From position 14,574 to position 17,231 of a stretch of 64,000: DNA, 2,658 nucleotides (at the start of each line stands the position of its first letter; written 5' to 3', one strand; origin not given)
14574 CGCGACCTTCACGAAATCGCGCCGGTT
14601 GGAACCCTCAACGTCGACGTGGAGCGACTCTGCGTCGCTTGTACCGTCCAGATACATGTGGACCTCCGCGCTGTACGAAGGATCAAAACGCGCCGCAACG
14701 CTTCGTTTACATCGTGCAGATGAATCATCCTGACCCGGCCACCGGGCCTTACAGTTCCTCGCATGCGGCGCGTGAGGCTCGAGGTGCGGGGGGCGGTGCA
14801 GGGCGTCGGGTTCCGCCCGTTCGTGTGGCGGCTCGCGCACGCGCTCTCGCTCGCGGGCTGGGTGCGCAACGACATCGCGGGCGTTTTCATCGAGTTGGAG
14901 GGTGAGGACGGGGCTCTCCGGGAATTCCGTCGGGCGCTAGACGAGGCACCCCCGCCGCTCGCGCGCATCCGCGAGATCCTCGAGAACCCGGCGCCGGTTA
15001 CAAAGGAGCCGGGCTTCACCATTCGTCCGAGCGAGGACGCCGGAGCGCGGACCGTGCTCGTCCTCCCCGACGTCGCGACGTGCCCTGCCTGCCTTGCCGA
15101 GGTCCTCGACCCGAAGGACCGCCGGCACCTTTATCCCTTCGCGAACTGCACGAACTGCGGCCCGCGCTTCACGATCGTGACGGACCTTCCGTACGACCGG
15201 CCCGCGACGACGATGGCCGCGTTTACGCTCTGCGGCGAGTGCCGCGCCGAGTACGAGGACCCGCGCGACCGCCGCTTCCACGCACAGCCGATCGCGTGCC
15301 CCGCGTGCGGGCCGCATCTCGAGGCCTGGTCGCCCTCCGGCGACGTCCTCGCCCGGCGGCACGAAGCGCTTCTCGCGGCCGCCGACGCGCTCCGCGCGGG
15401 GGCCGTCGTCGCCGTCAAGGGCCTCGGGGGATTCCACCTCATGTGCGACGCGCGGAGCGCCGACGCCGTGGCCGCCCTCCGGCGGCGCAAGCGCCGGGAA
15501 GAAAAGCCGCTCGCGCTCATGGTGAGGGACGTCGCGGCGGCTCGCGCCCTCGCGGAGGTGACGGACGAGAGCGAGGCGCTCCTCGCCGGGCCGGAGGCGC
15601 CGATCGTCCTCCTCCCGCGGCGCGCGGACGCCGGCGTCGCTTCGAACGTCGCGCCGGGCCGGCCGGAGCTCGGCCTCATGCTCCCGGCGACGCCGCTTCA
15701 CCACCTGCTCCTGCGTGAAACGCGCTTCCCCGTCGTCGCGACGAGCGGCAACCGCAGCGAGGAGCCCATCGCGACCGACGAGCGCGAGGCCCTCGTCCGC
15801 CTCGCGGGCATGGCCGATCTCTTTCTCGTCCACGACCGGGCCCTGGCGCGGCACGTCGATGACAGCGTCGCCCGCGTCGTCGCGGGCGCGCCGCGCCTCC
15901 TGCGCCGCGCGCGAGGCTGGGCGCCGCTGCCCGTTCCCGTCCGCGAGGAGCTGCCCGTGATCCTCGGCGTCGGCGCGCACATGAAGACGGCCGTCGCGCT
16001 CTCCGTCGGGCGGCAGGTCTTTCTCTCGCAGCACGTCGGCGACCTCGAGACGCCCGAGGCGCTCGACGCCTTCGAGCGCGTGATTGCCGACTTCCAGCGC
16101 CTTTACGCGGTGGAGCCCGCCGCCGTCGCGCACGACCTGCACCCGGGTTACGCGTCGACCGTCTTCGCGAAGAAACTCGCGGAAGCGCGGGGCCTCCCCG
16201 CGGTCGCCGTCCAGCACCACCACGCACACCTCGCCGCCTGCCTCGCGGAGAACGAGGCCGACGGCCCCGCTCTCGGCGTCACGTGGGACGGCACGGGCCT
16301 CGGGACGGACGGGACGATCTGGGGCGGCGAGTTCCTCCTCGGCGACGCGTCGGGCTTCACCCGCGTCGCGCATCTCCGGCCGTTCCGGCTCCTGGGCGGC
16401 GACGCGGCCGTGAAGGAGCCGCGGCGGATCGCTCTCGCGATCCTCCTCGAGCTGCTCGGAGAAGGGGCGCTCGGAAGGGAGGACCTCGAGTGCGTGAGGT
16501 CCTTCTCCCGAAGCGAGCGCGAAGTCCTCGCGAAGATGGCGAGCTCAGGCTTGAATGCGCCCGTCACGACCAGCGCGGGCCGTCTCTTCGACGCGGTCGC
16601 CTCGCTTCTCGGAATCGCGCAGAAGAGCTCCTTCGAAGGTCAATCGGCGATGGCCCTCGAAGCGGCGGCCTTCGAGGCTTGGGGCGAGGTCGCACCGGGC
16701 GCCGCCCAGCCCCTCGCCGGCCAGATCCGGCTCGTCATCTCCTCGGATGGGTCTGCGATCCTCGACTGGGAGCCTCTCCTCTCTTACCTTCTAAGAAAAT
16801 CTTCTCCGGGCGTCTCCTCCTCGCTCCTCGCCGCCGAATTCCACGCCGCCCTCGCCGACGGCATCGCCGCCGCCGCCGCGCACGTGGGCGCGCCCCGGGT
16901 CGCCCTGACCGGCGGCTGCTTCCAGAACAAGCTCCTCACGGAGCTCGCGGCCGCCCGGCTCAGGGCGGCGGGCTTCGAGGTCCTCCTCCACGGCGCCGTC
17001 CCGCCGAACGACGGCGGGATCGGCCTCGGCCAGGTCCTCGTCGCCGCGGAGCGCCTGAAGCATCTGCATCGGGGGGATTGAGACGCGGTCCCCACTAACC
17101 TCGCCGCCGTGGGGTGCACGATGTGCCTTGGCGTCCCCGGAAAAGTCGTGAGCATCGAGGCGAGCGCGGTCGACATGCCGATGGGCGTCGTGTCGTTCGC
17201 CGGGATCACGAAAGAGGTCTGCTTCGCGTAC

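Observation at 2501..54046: Dispersed AT-rich polypurine/polypyrimidine motif (core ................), mostly intragenic and often in inverted pairs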

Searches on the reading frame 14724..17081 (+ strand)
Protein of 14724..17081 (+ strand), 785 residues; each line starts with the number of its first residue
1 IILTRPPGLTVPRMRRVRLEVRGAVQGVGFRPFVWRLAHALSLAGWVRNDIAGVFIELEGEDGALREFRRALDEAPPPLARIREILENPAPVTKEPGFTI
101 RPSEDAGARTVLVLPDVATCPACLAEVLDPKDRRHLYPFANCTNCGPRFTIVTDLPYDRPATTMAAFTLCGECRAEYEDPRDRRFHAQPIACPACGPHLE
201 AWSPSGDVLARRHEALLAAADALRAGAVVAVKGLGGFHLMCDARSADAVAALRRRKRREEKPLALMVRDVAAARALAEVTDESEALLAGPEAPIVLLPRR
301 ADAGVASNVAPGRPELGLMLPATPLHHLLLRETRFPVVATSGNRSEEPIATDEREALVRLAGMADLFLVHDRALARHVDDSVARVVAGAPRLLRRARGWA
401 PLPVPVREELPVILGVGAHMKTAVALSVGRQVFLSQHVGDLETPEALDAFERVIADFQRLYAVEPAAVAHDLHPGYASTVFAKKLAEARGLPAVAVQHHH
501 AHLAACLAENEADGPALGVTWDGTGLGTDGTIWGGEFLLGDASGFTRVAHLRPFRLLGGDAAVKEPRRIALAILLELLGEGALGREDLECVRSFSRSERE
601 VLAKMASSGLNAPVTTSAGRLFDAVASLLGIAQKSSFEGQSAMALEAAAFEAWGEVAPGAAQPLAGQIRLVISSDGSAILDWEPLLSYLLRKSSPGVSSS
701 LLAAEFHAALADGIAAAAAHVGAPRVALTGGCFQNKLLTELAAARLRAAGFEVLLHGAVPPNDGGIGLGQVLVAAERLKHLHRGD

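Call 13: search_protein_families(library=pfam, proteins=[window:14724-17081:+], max_evalue=0.01)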
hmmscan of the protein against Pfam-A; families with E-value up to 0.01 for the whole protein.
window:14724-17081:+ (785 aa): 6 families
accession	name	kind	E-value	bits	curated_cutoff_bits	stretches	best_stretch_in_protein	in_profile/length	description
PF22521.2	HypF_C_2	-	1.3e-75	254.8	27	1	518-770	1-241/241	Carbamoyltransferase, Kae1-like Domain, second subdomain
PF01300.24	Sua5_yciO_yrdC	-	4.9e-44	150.4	25.1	1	222-396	2-178/178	Telomere recombination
PF17788.7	HypF_C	-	4.3e-33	114.4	23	1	411-509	4-99/99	HypF Kae1-like domain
PF07503.17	zf-HYPF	-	1.4e-31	108.4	23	2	119-152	1-34/34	HypF finger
PF00708.24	Acylphosphatase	-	2.7e-21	76.1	22.5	1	18-100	2-85/85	Acylphosphatase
PF00814.31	TsaD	-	1.5e-05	25.3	24.8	1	480-523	71-113/264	tRNA N6-adenosine threonylcarbamoyltransferase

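Call 35: search_protein_families(library=ncbifam, proteins=[window:14763-17081:+], max_evalue=0.00001)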
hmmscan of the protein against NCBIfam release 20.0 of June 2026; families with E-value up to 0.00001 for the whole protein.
window:14763-17081:+ (772 aa): 19 families
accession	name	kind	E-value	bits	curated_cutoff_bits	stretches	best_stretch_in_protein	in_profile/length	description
TIGR00143.1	hypF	equivalog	2.5e-238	792.9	466.1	1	7-761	2-740/741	carbamoyltransferase HypF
TIGR00057.1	TIGR00057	equivalog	6e-16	58.2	123.2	1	200-386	8-194/202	L-threonylcarbamoyladenylate synthase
NF011017.0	PRK14445.1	equivalog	3.8e-13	49.6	97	1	2-61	4-64/92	acylphosphatase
NF011009.0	PRK14435.1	equivalog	5.7e-12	45.6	119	1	1-73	1-73/90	acylphosphatase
NF011023.0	PRK14452.1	equivalog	6.1e-12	45.6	113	1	2-88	20-106/107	acylphosphatase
NF010995.0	PRK14420.1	equivalog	6e-11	42.7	110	1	1-62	1-63/91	acylphosphatase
NF011019.0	PRK14448.1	equivalog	6.1e-09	35.9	100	1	1-75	1-75/90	acylphosphatase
NF010996.0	PRK14421.1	equivalog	1.2e-08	34.9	98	1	6-77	8-79/99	acylphosphatase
NF011021.0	PRK14450.1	equivalog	3.7e-08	33.2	109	1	4-72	4-73/91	acylphosphatase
NF010998.0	PRK14424.1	equivalog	6.3e-08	32.7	100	1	5-73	14-82/98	acylphosphatase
NF010999.0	PRK14425.1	equivalog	2.4e-07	30.8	106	1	3-64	7-69/94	acylphosphatase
NF011005.0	PRK14431.1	equivalog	3.6e-07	30.2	108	1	1-68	1-68/89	acylphosphatase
NF011014.0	PRK14442.1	equivalog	4.3e-07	30.3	98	1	6-70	8-72/91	acylphosphatase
NF011007.0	PRK14433.1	equivalog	7.6e-07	29.3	100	1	1-72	1-72/88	acylphosphatase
NF011004.0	PRK14430.1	equivalog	1.6e-06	28.4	101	1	5-72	7-74/92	acylphosphatase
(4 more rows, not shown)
